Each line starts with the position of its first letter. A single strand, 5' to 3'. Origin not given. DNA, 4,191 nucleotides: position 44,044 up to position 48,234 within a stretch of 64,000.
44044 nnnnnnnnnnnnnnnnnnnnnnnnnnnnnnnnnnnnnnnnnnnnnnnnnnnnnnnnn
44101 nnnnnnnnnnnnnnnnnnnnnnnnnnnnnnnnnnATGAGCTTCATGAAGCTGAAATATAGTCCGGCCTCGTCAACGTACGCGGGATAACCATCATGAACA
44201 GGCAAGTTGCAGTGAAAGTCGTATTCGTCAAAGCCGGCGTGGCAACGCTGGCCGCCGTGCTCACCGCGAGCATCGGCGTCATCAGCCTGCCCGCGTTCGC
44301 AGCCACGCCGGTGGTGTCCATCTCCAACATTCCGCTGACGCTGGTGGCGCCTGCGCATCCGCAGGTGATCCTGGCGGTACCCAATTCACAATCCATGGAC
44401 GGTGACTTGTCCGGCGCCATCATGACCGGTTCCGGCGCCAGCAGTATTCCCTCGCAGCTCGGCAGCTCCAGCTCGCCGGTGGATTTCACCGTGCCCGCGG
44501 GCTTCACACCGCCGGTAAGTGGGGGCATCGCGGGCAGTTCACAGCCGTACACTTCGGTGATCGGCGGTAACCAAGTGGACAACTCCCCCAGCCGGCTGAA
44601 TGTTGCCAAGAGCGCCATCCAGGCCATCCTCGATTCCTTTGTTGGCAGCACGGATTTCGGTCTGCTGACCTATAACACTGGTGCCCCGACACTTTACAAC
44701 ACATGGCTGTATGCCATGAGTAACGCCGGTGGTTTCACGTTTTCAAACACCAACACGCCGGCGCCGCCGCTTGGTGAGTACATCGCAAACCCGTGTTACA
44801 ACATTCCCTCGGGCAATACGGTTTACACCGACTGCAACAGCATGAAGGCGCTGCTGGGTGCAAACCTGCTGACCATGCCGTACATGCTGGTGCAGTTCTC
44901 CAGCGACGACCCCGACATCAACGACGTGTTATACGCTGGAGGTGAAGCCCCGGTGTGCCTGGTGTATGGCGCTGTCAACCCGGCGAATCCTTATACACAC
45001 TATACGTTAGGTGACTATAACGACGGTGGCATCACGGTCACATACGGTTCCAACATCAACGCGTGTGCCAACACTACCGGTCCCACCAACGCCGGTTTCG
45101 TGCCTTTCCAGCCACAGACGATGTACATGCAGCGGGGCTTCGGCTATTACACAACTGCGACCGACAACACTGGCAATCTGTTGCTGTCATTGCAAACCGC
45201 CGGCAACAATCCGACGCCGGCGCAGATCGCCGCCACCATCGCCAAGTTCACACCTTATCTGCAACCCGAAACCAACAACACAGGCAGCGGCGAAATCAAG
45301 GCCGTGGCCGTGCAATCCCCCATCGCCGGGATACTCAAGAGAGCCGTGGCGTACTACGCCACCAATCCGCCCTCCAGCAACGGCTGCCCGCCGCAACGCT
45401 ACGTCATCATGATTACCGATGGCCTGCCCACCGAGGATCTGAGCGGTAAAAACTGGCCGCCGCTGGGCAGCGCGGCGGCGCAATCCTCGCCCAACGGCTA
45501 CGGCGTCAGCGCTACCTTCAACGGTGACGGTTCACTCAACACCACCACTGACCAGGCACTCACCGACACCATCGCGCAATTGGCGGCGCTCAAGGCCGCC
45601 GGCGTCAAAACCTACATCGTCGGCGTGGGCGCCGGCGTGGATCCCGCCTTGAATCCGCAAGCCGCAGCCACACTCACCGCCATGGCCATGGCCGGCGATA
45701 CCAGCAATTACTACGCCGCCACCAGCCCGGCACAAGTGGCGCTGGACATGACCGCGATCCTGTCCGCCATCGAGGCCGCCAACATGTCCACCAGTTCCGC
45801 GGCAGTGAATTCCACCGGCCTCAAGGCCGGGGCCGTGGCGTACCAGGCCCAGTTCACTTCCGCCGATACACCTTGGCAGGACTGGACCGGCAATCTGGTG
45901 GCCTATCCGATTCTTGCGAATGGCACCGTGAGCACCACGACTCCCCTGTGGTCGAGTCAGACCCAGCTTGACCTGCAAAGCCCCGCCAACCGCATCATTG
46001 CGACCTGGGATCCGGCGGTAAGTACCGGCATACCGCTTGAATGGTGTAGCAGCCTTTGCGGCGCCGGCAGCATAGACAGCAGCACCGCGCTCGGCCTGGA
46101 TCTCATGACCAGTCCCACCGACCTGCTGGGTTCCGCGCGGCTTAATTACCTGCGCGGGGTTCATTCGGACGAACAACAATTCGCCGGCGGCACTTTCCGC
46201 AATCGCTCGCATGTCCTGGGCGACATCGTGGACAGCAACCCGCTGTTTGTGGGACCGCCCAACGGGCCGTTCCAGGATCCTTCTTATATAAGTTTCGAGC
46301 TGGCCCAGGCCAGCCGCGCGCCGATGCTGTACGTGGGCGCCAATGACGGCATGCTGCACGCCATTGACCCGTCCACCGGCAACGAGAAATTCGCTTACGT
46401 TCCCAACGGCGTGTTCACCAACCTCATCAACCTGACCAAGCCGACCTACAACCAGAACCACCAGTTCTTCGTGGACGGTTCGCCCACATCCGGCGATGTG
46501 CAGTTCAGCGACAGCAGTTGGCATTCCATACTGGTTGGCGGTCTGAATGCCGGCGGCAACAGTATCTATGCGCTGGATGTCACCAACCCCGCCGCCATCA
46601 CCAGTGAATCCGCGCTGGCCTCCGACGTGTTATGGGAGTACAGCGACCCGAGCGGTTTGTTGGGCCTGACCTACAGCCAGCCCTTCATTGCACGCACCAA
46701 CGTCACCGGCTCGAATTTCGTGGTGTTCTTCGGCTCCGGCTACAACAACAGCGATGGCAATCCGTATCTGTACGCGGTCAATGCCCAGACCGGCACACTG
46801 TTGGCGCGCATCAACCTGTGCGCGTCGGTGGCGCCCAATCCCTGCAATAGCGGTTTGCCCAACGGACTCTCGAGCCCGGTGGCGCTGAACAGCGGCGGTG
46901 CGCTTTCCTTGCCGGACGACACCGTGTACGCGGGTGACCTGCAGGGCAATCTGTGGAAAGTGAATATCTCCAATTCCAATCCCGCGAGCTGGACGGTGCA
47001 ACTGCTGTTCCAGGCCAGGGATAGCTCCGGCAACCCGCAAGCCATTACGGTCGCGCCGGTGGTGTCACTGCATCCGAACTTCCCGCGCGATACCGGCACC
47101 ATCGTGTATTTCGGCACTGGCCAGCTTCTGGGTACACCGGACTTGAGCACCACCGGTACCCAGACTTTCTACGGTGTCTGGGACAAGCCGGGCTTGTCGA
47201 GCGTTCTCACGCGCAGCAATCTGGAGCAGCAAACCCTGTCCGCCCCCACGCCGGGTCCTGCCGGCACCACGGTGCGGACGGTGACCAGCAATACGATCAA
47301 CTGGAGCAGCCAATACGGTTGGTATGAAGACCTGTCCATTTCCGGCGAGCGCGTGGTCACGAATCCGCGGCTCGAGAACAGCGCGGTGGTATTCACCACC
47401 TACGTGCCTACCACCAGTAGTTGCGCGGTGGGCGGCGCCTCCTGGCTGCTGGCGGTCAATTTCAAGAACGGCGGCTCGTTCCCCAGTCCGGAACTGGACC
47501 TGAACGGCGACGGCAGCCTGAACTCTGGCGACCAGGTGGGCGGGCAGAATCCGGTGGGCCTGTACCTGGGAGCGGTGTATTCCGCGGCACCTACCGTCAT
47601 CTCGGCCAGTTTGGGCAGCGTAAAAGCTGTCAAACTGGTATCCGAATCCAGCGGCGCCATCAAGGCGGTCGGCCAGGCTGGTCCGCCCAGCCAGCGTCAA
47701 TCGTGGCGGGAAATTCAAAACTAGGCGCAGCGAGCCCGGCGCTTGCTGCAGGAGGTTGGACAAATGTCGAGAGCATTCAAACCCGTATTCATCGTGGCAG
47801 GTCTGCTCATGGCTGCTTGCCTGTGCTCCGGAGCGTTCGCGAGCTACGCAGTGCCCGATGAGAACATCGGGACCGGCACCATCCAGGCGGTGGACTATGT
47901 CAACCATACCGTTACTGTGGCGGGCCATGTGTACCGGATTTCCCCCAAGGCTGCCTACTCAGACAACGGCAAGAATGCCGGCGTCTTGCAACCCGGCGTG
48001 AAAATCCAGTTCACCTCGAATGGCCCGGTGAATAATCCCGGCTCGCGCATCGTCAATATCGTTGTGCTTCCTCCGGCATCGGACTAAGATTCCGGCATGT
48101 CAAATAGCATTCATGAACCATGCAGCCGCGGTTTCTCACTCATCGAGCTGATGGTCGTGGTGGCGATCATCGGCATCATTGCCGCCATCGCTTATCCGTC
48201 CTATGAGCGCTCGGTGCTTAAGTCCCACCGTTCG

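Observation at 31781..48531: pilE copies are homogenised while the rest of each cassette has diverged (gene conversion signature and recombination substrates)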

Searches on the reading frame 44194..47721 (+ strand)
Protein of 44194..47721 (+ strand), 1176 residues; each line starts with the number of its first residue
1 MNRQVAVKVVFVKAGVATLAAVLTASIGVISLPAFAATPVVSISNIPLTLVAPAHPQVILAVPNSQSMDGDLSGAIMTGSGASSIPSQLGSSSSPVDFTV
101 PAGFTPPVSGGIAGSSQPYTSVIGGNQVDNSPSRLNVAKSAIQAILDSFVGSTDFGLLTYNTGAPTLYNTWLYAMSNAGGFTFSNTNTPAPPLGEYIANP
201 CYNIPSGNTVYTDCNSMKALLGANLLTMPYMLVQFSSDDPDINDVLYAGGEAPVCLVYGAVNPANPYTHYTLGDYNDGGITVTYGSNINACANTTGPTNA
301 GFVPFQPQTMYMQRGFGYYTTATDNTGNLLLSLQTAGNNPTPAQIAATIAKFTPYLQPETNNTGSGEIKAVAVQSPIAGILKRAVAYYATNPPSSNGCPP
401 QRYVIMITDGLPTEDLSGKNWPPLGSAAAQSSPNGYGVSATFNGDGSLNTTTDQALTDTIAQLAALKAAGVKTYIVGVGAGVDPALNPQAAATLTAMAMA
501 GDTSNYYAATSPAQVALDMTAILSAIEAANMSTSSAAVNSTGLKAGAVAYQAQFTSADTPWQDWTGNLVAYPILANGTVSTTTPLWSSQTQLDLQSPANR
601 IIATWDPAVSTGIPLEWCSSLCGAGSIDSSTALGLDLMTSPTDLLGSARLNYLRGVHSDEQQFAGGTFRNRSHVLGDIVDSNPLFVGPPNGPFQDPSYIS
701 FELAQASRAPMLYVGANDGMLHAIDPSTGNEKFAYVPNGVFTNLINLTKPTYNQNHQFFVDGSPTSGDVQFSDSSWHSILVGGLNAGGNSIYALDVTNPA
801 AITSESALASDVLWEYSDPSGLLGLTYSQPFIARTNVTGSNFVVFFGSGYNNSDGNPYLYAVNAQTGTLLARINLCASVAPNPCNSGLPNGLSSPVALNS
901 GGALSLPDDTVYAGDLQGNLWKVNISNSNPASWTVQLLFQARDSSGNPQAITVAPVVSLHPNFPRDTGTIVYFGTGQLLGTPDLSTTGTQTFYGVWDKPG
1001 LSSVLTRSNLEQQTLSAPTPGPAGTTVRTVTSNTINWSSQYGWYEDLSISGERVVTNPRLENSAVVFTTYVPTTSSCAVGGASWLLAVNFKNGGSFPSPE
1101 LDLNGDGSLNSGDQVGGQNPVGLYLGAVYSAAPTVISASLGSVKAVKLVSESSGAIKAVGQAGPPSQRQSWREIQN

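Call 21: search_protein_families(library=pfam, proteins=[window:44194-47721:+], max_evalue=0.01)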
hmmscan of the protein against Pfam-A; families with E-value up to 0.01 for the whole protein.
window:44194-47721:+ (1176 aa): 1 family
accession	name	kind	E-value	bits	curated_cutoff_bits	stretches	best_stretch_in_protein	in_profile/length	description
PF05567.17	T4P_PilY1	-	2.3e-48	165.6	28.1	1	675-1016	1-399/411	PilY1 beta-propeller domain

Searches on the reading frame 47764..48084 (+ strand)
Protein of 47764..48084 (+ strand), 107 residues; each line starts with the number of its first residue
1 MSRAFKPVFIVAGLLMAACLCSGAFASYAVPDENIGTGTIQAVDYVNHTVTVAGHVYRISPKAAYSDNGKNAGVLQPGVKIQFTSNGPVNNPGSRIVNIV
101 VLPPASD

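Call 21: search_protein_families(library=pfam, proteins=[window:47764-48084:+], max_evalue=0.01)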
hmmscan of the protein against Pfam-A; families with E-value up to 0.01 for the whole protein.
window:47764-48084:+ (107 aa): 1 family
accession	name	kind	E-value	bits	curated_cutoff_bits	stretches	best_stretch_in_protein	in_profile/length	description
PF14481.13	Fimbrial_PilY2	-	0.00023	21.2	25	1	37-104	8-72/75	Type 4 fimbrial biogenesis protein PilY2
